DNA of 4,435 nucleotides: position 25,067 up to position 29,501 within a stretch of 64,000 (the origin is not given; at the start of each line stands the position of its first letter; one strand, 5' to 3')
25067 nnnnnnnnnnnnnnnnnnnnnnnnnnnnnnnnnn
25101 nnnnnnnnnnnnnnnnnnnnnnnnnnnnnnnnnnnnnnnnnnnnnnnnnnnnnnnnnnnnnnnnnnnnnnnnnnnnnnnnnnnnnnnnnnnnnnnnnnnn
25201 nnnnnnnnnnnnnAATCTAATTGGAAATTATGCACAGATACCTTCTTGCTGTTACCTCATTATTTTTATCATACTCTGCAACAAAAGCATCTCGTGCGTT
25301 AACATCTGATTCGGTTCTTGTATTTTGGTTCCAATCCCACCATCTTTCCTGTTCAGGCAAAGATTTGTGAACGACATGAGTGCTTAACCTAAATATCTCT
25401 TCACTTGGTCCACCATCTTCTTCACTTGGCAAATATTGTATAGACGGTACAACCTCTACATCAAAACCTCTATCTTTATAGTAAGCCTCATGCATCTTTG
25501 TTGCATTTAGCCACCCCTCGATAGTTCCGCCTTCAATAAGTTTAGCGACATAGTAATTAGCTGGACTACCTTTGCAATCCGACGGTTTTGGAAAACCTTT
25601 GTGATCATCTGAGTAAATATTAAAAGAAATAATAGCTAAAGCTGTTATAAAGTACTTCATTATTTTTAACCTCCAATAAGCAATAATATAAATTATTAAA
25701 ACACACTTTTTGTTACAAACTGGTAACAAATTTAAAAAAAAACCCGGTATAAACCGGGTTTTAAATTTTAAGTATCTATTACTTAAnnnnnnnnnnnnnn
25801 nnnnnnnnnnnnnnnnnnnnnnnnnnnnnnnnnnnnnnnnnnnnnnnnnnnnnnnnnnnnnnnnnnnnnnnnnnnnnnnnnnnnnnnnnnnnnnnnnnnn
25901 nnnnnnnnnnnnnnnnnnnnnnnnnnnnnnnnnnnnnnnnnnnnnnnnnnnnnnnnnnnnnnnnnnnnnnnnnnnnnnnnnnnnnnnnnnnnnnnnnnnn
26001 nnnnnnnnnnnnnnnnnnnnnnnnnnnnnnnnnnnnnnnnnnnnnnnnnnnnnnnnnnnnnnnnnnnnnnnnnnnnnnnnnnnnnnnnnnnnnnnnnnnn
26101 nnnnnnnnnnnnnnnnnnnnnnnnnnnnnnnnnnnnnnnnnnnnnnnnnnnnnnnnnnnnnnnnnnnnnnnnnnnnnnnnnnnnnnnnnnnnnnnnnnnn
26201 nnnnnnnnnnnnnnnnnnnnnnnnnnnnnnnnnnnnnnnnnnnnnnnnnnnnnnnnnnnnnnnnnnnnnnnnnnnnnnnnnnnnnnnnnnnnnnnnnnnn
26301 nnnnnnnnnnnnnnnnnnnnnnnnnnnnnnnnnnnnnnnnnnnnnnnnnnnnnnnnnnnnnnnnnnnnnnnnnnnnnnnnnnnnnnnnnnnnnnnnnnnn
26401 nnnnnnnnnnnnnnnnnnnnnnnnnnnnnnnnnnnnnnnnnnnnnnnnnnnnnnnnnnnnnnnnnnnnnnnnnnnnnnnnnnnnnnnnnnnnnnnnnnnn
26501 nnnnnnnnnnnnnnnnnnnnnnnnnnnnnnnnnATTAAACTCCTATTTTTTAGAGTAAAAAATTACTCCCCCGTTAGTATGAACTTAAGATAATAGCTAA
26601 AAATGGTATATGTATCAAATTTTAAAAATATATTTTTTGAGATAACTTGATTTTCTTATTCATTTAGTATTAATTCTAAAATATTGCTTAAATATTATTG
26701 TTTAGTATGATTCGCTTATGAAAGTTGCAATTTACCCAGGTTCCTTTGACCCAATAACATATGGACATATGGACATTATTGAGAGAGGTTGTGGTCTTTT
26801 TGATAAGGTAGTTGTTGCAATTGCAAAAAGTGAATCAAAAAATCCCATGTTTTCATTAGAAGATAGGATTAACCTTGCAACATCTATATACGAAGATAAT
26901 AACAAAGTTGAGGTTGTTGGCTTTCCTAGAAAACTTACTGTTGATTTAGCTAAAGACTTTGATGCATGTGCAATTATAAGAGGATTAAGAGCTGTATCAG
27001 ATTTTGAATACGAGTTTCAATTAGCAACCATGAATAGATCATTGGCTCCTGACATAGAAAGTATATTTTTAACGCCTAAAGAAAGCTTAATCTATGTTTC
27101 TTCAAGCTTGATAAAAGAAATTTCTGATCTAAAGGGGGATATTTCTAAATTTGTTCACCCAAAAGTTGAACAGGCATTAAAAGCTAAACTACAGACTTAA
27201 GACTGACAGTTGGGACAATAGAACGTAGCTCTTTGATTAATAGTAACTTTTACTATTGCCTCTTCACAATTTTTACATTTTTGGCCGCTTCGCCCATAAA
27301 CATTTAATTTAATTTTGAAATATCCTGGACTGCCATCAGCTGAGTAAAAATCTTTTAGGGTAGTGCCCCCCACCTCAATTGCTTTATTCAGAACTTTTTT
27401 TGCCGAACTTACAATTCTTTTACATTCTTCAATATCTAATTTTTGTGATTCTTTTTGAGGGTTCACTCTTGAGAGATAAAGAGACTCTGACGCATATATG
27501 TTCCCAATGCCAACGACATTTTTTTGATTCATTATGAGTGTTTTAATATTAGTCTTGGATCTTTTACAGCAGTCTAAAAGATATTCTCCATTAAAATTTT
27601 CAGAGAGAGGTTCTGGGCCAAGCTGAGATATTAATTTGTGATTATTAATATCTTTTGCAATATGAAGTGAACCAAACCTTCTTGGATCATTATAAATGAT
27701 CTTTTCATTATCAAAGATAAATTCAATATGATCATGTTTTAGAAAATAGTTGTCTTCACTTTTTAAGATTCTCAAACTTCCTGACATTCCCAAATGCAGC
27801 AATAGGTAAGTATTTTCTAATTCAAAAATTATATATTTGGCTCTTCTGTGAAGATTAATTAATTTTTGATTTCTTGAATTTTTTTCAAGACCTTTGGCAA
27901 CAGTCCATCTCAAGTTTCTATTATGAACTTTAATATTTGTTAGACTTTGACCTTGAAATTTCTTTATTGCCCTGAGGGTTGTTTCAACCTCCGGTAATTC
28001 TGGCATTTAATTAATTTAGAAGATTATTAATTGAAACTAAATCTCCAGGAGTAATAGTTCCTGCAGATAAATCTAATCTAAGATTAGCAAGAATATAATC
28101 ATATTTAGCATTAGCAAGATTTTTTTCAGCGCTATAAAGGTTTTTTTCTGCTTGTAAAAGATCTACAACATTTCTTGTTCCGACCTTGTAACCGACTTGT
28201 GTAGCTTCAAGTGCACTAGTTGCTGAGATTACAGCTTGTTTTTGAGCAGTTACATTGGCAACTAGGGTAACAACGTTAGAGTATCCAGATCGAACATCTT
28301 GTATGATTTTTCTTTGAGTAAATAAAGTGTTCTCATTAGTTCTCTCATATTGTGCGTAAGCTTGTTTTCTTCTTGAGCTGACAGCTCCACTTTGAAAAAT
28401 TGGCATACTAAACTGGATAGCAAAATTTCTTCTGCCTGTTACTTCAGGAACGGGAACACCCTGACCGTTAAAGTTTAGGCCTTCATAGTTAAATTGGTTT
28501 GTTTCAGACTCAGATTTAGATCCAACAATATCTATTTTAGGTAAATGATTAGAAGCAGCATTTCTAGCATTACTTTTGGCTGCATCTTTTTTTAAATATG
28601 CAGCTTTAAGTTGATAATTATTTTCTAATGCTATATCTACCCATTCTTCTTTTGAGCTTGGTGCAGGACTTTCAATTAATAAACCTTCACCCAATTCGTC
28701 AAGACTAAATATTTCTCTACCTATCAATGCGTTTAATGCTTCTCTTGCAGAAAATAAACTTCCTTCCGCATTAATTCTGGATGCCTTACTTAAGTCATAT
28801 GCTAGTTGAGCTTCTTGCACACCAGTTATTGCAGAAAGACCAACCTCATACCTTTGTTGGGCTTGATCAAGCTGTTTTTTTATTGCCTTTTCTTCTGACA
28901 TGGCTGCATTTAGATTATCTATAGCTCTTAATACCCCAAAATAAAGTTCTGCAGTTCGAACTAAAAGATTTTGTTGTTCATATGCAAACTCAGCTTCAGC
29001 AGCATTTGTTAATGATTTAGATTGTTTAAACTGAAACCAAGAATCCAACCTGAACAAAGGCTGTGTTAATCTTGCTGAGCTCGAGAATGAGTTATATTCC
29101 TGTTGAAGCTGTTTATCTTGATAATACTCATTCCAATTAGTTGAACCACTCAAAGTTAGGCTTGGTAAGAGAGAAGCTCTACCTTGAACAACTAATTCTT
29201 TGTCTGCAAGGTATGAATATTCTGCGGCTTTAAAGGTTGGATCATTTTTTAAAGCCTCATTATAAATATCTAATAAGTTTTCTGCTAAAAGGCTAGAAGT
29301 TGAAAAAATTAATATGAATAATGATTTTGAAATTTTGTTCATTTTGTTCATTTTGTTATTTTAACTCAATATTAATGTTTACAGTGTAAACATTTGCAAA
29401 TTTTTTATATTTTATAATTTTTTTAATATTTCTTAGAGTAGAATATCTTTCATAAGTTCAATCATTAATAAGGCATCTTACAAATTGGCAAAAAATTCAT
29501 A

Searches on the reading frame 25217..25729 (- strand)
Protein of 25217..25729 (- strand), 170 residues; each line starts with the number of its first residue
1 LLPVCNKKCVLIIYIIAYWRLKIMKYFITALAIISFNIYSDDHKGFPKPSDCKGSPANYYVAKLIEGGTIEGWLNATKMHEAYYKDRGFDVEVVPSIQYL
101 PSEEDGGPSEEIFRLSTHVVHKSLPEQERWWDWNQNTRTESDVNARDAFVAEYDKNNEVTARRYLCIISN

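Call 9: search_protein_families(library=pfam, proteins=[window:25217-25729:-], max_evalue=0.0001)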
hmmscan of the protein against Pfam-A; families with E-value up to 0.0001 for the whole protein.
window:25217-25729:- (170 aa): 0 families

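Call 16: search_protein_families(library=pfam, proteins=[window:25217-25729:-], max_evalue=0.01)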
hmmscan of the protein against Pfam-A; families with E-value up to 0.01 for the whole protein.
window:25217-25729:- (170 aa): 0 families

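Call 29: search_protein_families(library=ncbifam, proteins=[window:25217-25660:-], max_evalue=0.001)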
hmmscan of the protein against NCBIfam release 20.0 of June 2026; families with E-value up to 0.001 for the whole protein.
window:25217-25660:- (147 aa): 0 families

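Call 47: predict_structure(protein=window:25217-25660:-)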
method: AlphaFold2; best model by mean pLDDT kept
length: 147 residues; sequences in the alignment: 1
mean_pLDDT: 52.6   pTM: 0.49
mean pLDDT of the five models: 52.6, 48.4, 44.8, 44.2, 43.0
residues with pLDDT >= 90: 0; 70-90: 18; 50-70: 68; < 50: 61
segments of 3 or more residues with pLDDT < 50: 1-37, 109-122, 142-147
pLDDT, mean of each block of 10 residues (from residue 1): 31 29 39 47 61 72 71 62 56 67 52 38 57 61 41
secondary structure, 60 per line:
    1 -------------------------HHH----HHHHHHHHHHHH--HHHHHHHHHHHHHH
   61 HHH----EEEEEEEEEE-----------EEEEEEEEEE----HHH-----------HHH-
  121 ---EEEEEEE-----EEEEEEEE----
elements in order: H33-44 H47-63 E68-77 E89-98 E124-130 E136-143

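Call 51: search_protein_families(library=pfam, proteins=[window:25220-25660:-], max_evalue=1)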
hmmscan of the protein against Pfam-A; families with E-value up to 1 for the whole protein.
seq(147 aa): 0 families

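Call 53: find_homologous_proteins(query=window:25217-25660:-, max_evalue=0.001)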
Query window:25217-25660:- (147 aa): 27 proteins with E <= 0.001 among 30 candidates.
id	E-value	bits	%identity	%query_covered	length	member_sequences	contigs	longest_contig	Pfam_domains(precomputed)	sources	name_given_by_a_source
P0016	3.1e-94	330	96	100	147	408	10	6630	-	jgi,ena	-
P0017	3.5e-79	282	80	100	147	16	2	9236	-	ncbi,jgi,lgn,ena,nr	ncbi:hypothetical protein N9458_03815 [Gammaproteobacteria bacterium]|nr:hypothetical protein [Gamma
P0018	1.5e-77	276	80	99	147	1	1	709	-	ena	-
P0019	1.8e-75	270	76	100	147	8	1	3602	-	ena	-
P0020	1.1e-74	267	76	99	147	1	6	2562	-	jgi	jgi:hypothetical protein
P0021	4.1e-71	255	70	99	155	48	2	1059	-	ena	-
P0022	2.1e-70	253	72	99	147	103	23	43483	-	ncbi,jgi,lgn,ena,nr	ncbi:MAG: hypothetical protein EBX13_05190 [Proteobacteria bacterium]|nr:hypothetical protein [Pseud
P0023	1.5e-69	250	71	99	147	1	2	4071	-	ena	-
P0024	1.2e-68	247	70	99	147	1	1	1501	-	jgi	-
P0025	1.9e-68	247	70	99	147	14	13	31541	-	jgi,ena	-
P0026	3.2e-64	233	67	100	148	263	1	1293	-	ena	-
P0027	7.8e-64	232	66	99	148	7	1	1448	-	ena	-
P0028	3.6e-63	230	67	99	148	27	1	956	-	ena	-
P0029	2.4e-58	214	75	81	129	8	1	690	-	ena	-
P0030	1.2e-52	195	73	73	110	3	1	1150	-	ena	-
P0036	1.4e-44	169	53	99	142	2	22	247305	-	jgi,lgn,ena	jgi:hypothetical protein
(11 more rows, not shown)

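Call 56: find_encoding_contigs(protein=P0036, flank=4000, max_places=3)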
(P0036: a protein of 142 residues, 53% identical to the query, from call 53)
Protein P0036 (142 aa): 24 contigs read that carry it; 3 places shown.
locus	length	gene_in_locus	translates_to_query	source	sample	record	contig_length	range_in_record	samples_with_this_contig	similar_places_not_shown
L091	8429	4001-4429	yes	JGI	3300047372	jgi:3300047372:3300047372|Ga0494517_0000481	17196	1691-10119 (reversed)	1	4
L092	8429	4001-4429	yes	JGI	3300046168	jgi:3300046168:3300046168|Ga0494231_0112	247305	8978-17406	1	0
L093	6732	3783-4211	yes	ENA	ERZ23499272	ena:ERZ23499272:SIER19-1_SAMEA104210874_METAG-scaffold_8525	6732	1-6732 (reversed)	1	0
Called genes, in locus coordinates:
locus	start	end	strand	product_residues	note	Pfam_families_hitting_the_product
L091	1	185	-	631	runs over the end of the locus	PF02518:HATPase_c, PF00204:DNA_gyraseB, PF01751:Toprim, PF00986:DNA_gyraseB_C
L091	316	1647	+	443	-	PF02321:OEP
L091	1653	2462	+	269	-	PF01149:Fapy_DNA_glyco, PF06831:H2TH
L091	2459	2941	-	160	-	PF01467:CTP_transf_like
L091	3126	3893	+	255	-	PF01036:Bac_rhodopsin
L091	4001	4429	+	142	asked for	-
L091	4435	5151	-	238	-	PF00106:adh_short, PF13561:adh_short_C2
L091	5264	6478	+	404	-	PF02771:Acyl-CoA_dh_N, PF02770:Acyl-CoA_dh_M, PF00441:Acyl-CoA_dh_1, PF08028:Acyl-CoA_dh_2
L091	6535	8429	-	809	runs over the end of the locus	PF07715:Plug, PF00593:TonB_dep_Rec_b-barrel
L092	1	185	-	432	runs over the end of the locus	PF02518:HATPase_c, PF00204:DNA_gyraseB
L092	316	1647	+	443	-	PF02321:OEP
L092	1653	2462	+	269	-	PF01149:Fapy_DNA_glyco, PF06831:H2TH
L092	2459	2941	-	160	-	PF01467:CTP_transf_like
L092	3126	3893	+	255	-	PF01036:Bac_rhodopsin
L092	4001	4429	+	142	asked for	-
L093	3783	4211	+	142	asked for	-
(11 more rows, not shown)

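Call 57: find_encoding_contigs(protein=P0026, flank=4000, max_places=3)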
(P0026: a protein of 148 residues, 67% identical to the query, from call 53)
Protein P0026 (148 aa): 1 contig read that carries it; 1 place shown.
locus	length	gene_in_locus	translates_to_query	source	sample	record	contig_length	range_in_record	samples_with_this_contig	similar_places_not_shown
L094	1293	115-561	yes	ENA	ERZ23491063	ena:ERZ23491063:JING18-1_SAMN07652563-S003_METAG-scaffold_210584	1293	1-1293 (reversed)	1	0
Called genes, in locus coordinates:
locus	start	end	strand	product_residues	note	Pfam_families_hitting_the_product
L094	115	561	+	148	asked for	-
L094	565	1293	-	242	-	?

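Call 60: predict_structure(alignment_id=A1)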
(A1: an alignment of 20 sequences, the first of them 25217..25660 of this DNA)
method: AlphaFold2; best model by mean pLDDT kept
length: 147 residues; sequences in the alignment: 20
mean_pLDDT: 62.7   pTM: 0.55
mean pLDDT of the five models: 62.7, 61.9, 60.9, 56.9, 55.3
residues with pLDDT >= 90: 16; 70-90: 46; 50-70: 29; < 50: 56
segments of 3 or more residues with pLDDT < 50: 1-24, 29-41, 83-85, 135-147
pLDDT, mean of each block of 10 residues (from residue 1): 44 41 48 41 61 85 92 64 50 81 90 81 74 50 30
secondary structure, 60 per line:
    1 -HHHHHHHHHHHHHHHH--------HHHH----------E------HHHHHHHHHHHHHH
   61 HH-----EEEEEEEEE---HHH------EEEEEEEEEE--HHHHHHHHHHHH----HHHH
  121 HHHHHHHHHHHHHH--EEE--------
elements in order: H2-17 H26-29 H47-62 E68-76 E89-98 H101-112 H117-134 E137-139

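Call 62: fold_search(model_id=the predicted structure, library=pdb)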
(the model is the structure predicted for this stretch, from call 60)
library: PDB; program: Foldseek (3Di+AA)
matches with E <= 10: 149; with E <= 0.001: 0
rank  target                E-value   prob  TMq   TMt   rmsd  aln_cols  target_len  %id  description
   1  7r1c                  8.0e-01  0.20  0.17  0.32   8.2        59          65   19  Cryo-EM structure of Bacillus megaterium gas vesicles (released 2022-06-15)
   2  2bjo_A                1.0e+00  0.11  0.20  0.21   5.7        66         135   17  Crystal Structure of the Organic Hydroperoxide Resistance Protein OhrB of Bacillus subtilis (released 2006-03-09)
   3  6znb                  1.5e+00  0.13  0.26  0.29  12.1       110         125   13  PHAGE SAM LYASE IN APO STATE (released 2021-02-24)
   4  8apz_A                1.6e+00  0.16  0.28  0.13  10.4       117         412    7  Crystal structure of wild-type L-N-Carbamoylase from Sinorhizobium meliloti (released 2022-11-16)
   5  8apz_B                1.7e+00  0.15  0.28  0.13  10.4       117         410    7  Crystal structure of wild-type L-N-Carbamoylase from Sinorhizobium meliloti (released 2022-11-16)
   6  4wjb_D                2.0e+00  0.13  0.27  0.13   9.9       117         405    9  X-ray crystal structure of a putative amidohydrolase/peptidase from Burkholderia cenocepacia (released 2014-10-08)
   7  5b64_B                2.1e+00  0.04  0.16  0.18  12.3       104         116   12  A novel binding mode of MAGUK GK domain revealed by DLG GK domain in complex with KIF13B MBS domain (released 2016-10-12)
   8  2ql8_A                2.2e+00  0.06  0.20  0.21  12.7       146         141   11  Crystal structure of a putative redox protein (lsei_0423) from lactobacillus casei atcc 334 at 1.50 A resolution (released 2007-07-24)
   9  8aq0_A                2.4e+00  0.13  0.28  0.12  10.4       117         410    7  Crystal structure of L-N-Carbamoylase from Sinorhizobium meliloti mutant L217G/F329C (released 2022-11-16)
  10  4xx2_A                2.4e+00  0.05  0.17  0.18   7.9        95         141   12  Ohr from Xylella fastidiosa in oxidized state (released 2016-02-03)
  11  2hdi_B                2.5e+00  0.06  0.17  0.22  12.0        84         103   18  Crystal structure of the Colicin I receptor Cir from E.coli in complex with receptor binding domain of Colicin Ia. (released 2007-05-08)
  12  4huh_E                2.5e+00  0.04  0.17  0.13  17.2        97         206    6  Structure of the bacteriophage T4 tail terminator protein, gp15 (C-terminal truncation mutant 1-261). (released 2013-02-27)
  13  9jx6_D                2.5e+00  0.04  0.14  0.15   7.6        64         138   22  Crystal Structure of wild type Ab-ohrB (released 2024-11-06)
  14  4ber_A                2.5e+00  0.04  0.15  0.06  14.1       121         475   12  Crystal structure of the Legionella pneumophila FIC domain-containing effector AnkX protein in complex with cytidine m (released 2013-04-24)
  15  6rkw_B                3.0e+00  0.02  0.20  0.05  22.9       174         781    9  CryoEM structure of the complete E. coli DNA Gyrase complex bound to a 130 bp DNA duplex (released 2019-11-06)
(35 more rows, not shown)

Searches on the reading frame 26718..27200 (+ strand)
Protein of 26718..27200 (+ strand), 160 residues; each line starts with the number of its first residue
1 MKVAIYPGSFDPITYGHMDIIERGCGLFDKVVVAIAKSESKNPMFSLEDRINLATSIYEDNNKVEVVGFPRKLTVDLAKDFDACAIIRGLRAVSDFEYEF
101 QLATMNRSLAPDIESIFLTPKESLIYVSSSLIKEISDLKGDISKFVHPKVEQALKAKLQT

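Call 9: search_protein_families(library=pfam, proteins=[window:26718-27200:+], max_evalue=0.0001)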
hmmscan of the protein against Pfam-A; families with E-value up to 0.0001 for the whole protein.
window:26718-27200:+ (160 aa): 1 family
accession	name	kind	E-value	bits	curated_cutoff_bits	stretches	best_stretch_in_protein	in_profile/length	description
PF01467.32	CTP_transf_like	-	3.1e-24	86.1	21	1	5-134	1-132/133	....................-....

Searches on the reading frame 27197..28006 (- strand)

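Call 9: search_protein_families(library=pfam, proteins=[window:27197-28006:-], max_evalue=0.0001)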
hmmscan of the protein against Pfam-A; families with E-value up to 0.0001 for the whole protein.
window:27197-28006:- (269 aa): 3 families
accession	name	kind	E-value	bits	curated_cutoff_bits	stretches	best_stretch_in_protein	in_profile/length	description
PF01149.29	Fapy_DNA_glyco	-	2.7e-31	109.1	25.5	1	1-113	1-116/117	Formamidopyrimidine-DNA glycosylase N-terminal domain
PF06831.19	H2TH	-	1.1e-29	102.7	34.7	1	129-219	1-91/93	Formamidopyrimidine-DNA glycosylase H2TH domain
PF06827.20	zf-FPG_IleRS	-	1.6e-08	34.7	21.3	1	241-269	1-29/30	Zinc finger found in FPG and IleRS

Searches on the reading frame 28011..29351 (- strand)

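Call 9: search_protein_families(library=pfam, proteins=[window:28011-29351:-], max_evalue=0.0001)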
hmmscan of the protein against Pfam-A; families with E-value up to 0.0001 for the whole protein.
window:28011-29351:- (446 aa): 1 family
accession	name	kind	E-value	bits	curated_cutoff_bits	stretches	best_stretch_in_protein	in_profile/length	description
PF02321.23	OEP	-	7e-63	212.3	22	2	235-428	2-184/187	Outer membrane efflux protein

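Call 29: search_protein_families(library=ncbifam, proteins=[window:28011-29351:-], max_evalue=0.001)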
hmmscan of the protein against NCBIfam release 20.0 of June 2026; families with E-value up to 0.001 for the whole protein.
window:28011-29351:- (446 aa): 7 families
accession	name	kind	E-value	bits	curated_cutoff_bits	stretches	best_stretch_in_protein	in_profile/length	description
NF007002.0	PRK09465.1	equivalog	1.3e-101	340.4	495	1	1-445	2-438/460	outer membrane channel protein TolC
TIGR01844.1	type_I_sec_TolC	subfamily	2.5e-95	319.9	225.15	1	23-445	2-412/414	TolC family outer membrane protein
NF052390.1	efflux_OMP_AbuO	equivalog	2e-53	181.7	700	1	12-445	9-445/447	multidrug efflux outer membrane protein AbuO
TIGR01845.1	outer_NodT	subfamily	1.6e-22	80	210.05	2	313-424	340-451/460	efflux transporter outer membrane subunit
NF033143.1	efflux_OM_AdeK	equivalog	7.5e-10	38.1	900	1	238-441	68-260/480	multidrug efflux RND transporter AdeIJK outer membrane channel subunit AdeK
NF033142.1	efflux_OM_AdeC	exception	5.9e-06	25.2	975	0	238-440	68-259/465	multidrug efflux RND transporter AdeABC outer membrane channel subunit AdeC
NF045679.1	DiMtlExpIhpA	equivalog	6.2e-05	21.8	650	1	128-248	131-249/424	divalent metal ion exporter subunit IhpA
